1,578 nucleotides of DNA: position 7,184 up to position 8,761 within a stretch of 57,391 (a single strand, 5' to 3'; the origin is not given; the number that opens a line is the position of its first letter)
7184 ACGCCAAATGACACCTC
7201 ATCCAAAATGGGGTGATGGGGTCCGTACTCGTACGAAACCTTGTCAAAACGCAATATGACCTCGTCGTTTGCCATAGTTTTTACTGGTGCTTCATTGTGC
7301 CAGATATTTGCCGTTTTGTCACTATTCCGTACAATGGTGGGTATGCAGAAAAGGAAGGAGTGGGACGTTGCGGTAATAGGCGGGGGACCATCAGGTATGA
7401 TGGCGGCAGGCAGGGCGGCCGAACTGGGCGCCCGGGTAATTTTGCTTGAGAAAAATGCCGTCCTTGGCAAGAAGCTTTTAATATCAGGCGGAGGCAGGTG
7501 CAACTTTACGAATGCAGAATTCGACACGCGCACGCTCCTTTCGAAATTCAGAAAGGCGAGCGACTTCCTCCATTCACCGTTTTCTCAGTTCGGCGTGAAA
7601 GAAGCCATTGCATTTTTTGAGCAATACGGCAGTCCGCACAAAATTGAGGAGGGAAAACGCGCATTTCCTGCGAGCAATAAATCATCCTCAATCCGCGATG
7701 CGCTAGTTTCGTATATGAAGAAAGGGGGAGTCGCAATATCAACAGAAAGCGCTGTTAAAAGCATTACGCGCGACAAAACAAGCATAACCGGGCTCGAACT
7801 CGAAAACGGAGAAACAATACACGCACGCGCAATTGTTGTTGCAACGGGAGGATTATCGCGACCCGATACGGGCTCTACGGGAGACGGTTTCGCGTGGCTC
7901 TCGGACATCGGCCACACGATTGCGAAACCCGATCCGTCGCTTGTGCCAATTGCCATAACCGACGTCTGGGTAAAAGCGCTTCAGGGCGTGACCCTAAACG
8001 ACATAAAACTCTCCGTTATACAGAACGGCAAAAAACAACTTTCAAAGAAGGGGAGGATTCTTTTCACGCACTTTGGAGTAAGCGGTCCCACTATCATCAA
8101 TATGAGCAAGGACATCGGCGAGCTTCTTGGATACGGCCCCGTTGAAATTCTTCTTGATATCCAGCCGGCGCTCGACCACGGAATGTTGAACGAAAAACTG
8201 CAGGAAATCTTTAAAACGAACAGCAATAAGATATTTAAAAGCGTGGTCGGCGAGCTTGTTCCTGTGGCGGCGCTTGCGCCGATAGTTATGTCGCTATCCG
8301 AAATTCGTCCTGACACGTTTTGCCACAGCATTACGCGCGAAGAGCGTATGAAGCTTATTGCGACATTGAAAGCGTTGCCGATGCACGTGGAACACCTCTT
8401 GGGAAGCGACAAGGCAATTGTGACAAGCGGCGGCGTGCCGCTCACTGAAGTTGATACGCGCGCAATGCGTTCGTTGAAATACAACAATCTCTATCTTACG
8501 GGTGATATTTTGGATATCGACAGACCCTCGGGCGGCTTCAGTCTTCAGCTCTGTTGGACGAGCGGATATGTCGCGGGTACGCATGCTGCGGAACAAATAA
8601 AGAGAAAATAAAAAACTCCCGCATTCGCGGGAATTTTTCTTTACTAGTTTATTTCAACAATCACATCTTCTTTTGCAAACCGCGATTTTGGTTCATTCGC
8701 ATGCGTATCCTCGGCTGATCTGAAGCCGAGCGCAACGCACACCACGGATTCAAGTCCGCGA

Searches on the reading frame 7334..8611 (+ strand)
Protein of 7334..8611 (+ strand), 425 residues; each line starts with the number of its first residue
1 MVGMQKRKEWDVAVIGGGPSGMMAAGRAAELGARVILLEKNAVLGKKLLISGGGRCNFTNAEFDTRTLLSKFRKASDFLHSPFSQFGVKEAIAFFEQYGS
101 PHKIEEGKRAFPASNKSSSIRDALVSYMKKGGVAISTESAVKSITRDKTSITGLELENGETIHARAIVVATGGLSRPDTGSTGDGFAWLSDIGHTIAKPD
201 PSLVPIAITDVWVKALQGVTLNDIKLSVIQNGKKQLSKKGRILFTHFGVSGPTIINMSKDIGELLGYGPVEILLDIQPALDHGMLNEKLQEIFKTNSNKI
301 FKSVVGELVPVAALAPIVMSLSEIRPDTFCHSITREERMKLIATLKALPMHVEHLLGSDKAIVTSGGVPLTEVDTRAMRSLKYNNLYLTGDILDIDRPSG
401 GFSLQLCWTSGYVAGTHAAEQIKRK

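Call 55: find_homologous_proteins(query=window:7334-8611:+, max_evalue=1e-30)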
Query window:7334-8611:+ (425 aa): 7981 proteins with E <= 1e-30 among 8000 candidates; the best 120 are listed.
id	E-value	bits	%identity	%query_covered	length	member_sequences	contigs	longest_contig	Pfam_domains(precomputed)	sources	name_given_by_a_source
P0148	9.9e-262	886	94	99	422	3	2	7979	PF01266.31,PF22780.2,PF00890.31,PF07992.21,PF00070.34,PF13738.13,PF03486.21,PF01134.29,PF01494.26,PF12831.14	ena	-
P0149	1.2e-230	784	85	97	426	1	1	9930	PF01266.31,PF22780.2,PF00890.31,PF07992.21,PF00070.34,PF13738.13,PF03486.21,PF01134.29,PF12831.14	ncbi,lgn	-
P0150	2.6e-193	661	70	98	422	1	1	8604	PF01266.31,PF22780.2,PF00890.31,PF07992.21,PF00070.34,PF13738.13,PF03486.21,PF01134.29,PF12831.14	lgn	-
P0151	1.2e-171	589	64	98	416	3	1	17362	PF01266.31,PF22780.2,PF00890.31,PF07992.21,PF03486.21,PF01262.28,PF01134.29,PF12831.14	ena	-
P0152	4.7e-171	587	62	96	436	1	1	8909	PF01266.31,PF22780.2,PF00890.31,PF07992.21,PF00070.34,PF13738.13,PF03486.21,PF01262.28,PF01134.29,PF01494.26,PF12831.14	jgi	jgi:hypothetical protein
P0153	5.6e-169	581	63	98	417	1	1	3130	PF01266.31,PF22780.2,PF00890.31,PF07992.21,PF00070.34,PF13738.13,PF03486.21,PF04820.21,PF01134.29,PF01494.26,PF12831.14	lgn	-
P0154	7.7e-169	580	62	98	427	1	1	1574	PF01266.31,PF22780.2,PF00890.31,PF07992.21,PF03486.21,PF01134.29,PF12831.14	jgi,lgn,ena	-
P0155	1.9e-168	579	62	98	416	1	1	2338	PF01266.31,PF22780.2,PF13450.13,PF00890.31,PF07992.21,PF00070.34,PF13738.13,PF03486.21,PF01134.29,PF01494.26,PF12831.14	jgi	-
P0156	2.6e-167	575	64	98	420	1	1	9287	PF01266.31,PF22780.2,PF00890.31,PF07992.21,PF00070.34,PF13738.13,PF03486.21,PF05834.19,PF01134.29,PF01494.26,PF12831.14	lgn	-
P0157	4.1e-167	574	62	98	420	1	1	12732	PF01266.31,PF22780.2,PF13450.13,PF00890.31,PF07992.21,PF00070.34,PF13738.13,PF03486.21,PF01134.29,PF01494.26,PF12831.14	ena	-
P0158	5.6e-166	571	63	98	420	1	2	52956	PF01266.31,PF22780.2,PF00890.31,PF07992.21,PF00070.34,PF13738.13,PF03486.21,PF05834.19,PF01134.29,PF01494.26,PF12831.14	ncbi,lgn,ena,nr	ncbi:MAG: aminoacetone oxidase family FAD-binding enzyme [Candidatus Taylorbacteria bacterium]|nr:am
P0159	5.5e-165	567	63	98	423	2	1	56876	PF01266.31,PF22780.2,PF13450.13,PF00890.31,PF07992.21,PF00070.34,PF03486.21,PF01134.29,PF12831.14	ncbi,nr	ncbi:MAG: aminoacetone oxidase family FAD-binding enzyme [bacterium]|nr:aminoacetone oxidase family 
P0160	5.9e-165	567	63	97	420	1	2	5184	PF01266.31,PF22780.2,PF00890.31,PF07992.21,PF00070.34,PF13738.13,PF03486.21,PF05834.19,PF01134.29,PF01494.26,PF12831.14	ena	-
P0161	1.9e-164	566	59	99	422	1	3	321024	PF01266.31,PF22780.2,PF00890.31,PF07992.21,PF13738.13,PF03486.21,PF01134.29,PF12831.14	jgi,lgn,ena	-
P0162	2.4e-164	565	61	99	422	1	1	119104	PF01266.31,PF22780.2,PF00890.31,PF07992.21,PF00070.34,PF13738.13,PF03486.21,PF01134.29,PF12831.14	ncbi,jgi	ncbi:MAG: NAD(P)/FAD-dependent oxidoreductase [Candidatus Paceibacterota bacterium]|jgi:hypothetical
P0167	2.4e-163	562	64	98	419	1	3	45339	PF01266.31,PF22780.2,PF00890.31,PF07992.21,PF13738.13,PF03486.21,PF01134.29,PF01494.26,PF12831.14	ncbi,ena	-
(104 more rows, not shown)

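Call 56: find_encoding_contigs(protein=P0150, flank=6000, max_places=1)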
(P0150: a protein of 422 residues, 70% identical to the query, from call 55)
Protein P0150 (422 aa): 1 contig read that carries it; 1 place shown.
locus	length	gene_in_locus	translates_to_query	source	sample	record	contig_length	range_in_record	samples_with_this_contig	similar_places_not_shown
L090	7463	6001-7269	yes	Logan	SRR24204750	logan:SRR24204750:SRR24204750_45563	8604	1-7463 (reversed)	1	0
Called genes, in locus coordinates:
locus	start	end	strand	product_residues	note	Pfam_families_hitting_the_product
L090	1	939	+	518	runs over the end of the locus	PF25967:RND-MFP_C (weak), PF25975:CzcB_C (weak), PF25989:YknX_C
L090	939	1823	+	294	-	PF04945:YHS, PF00005:ABC_tran, PF02463:SMC_N (faint)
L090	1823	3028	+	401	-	PF12704:MacB_PCD, PF02687:FtsX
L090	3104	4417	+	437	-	PF00270:DEAD, PF04851:ResIII (faint), PF00271:Helicase_C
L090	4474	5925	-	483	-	PF00005:ABC_tran, PF02463:SMC_N (faint), PF03193:RsgA_GTPase (faint), PF13191:AAA_16 (faint), PF13555:AAA_29 (faint), PF20720:nSTAND3 (faint), PF00004:AAA (faint), PF00005:ABC_tran, +3 more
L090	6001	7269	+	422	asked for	PF00070:Pyr_redox (faint), PF00890:FAD_binding_2, PF01134:GIDA (faint), PF01266:DAO (faint), PF03486:HI0933_like, PF07992:Pyr_redox_2, PF12831:FAD_oxidored, PF22780:HI0933_like_1st, +1 more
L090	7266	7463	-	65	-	?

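Call 57: find_encoding_contigs(protein=P0151, flank=6000, max_places=1)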
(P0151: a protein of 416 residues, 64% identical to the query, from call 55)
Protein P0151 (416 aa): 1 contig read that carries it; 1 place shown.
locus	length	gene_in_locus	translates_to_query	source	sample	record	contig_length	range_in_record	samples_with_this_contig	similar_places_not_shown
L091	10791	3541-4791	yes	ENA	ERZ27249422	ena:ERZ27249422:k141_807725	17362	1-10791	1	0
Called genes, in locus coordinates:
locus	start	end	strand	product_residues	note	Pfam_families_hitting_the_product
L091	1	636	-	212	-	?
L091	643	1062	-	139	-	-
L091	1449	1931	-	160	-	-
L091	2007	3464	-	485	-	PF00005:ABC_tran, PF02463:SMC_N (faint), PF03193:RsgA_GTPase (faint), PF13476:AAA_23 (faint), PF13555:AAA_29 (faint), PF13304:AAA_21 (faint), PF13401:AAA_22 (faint), PF00005:ABC_tran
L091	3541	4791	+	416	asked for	PF00890:FAD_binding_2 (weak), PF01134:GIDA (faint), PF01262:AlaDh_PNT_C (weak), PF01266:DAO (faint), PF03486:HI0933_like, PF07992:Pyr_redox_2, PF12831:FAD_oxidored, PF22780:HI0933_like_1st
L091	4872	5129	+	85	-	PF02201:SWIB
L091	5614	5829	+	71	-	PF08281:Sigma70_r4_2 (weak)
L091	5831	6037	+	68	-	PF08281:Sigma70_r4_2 (weak)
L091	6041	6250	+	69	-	-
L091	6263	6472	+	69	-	-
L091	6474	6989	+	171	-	-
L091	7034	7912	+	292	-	-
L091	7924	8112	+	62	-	-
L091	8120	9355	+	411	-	PF03235:GmrSD_N, PF01844:HNH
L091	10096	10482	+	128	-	PF18920:DUF5671 (faint)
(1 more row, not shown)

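Call 58: find_encoding_contigs(protein=P0158, flank=6000, max_places=1)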
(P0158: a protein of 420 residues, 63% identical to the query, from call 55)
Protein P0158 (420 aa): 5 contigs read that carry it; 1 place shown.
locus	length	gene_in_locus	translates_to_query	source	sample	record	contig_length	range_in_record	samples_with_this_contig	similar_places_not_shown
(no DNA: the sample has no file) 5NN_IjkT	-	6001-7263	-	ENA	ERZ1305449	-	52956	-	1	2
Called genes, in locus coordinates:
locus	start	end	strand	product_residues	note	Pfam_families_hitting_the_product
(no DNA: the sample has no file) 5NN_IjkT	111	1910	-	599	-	PF00009:GTP_EFTU, PF01926:MMR_HSR1 (weak), PF22042:EF-G_D2 (weak), PF03144:GTP_EFTU_D2, PF00679:EFG_C, PF21018:BipA_C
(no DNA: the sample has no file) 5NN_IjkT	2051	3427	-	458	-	PF01259:SAICAR_synt, PF00731:AIRC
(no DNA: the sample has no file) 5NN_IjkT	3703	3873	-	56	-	-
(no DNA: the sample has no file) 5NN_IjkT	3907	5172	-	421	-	PF00270:DEAD, PF04851:ResIII, PF00271:Helicase_C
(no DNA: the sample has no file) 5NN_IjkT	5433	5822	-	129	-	-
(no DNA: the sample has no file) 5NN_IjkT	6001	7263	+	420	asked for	PF00070:Pyr_redox (faint), PF00890:FAD_binding_2 (weak), PF01134:GIDA (faint), PF01266:DAO (faint), PF03486:HI0933_like, PF07992:Pyr_redox_2, PF12831:FAD_oxidored, PF22780:HI0933_like_1st, +3 more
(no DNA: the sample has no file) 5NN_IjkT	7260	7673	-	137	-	PF00293:NUDIX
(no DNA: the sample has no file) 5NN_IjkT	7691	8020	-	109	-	-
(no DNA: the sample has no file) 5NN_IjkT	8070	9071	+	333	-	PF02786:CPSase_L_D2 (weak), PF07478:Dala_Dala_lig_C (weak), PF08443:RimK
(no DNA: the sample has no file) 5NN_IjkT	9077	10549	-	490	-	PF00005:ABC_tran, PF02463:SMC_N (faint), PF03193:RsgA_GTPase (faint), PF13191:AAA_16 (faint), PF13476:AAA_23 (faint), PF13555:AAA_29 (faint), PF20720:nSTAND3 (faint), PF00005:ABC_tran, +1 more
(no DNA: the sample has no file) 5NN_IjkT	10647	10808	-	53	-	-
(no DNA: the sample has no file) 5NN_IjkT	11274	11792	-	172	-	-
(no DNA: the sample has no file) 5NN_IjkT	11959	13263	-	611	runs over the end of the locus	PF00664:ABC_membrane, PF00005:ABC_tran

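Call 59: find_encoding_contigs(protein=P0167, flank=6000, max_places=1)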
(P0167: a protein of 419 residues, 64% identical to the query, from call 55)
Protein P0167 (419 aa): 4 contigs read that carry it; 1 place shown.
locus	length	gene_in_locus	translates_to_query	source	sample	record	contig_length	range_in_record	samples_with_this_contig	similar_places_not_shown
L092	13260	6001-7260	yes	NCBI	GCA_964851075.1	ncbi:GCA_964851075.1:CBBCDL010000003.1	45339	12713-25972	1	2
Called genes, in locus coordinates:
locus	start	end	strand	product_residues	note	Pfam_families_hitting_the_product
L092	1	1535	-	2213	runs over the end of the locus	PF13205:Big_5, PF01835:MG2, PF17962:bMG6, PF07703:A2M_BRD, PF00207:A2M, PF07678:TED_complement (faint), PF17973:bMG10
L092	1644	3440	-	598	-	PF00009:GTP_EFTU, PF01926:MMR_HSR1 (weak), PF22042:EF-G_D2 (weak), PF03144:GTP_EFTU_D2, PF00679:EFG_C, PF21018:BipA_C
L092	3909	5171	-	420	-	PF00270:DEAD, PF04851:ResIII, PF00271:Helicase_C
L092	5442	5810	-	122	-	-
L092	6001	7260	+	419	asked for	PF00890:FAD_binding_2 (weak), PF01134:GIDA (faint), PF01266:DAO (faint), PF01494:FAD_binding_3 (faint), PF03486:HI0933_like, PF07992:Pyr_redox_2, PF12831:FAD_oxidored, PF22780:HI0933_like_1st, +1 more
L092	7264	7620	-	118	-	-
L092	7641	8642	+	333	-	PF02786:CPSase_L_D2 (faint), PF07478:Dala_Dala_lig_C, PF08443:RimK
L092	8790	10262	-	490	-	PF00005:ABC_tran, PF02463:SMC_N (faint), PF03193:RsgA_GTPase (faint), PF13191:AAA_16 (faint), PF13476:AAA_23 (faint), PF13555:AAA_29 (faint), PF20720:nSTAND3 (faint), PF00005:ABC_tran, +2 more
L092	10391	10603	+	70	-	-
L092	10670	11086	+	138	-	-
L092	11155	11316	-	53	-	-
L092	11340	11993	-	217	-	PF00702:Hydrolase, PF12710:HAD (weak), PF13419:HAD_2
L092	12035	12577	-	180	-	PF00583:Acetyltransf_1, PF13673:Acetyltransf_10, PF13508:Acetyltransf_7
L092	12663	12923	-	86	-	PF12840:HTH_20 (weak)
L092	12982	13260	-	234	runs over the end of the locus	PF08713:DNA_alkylation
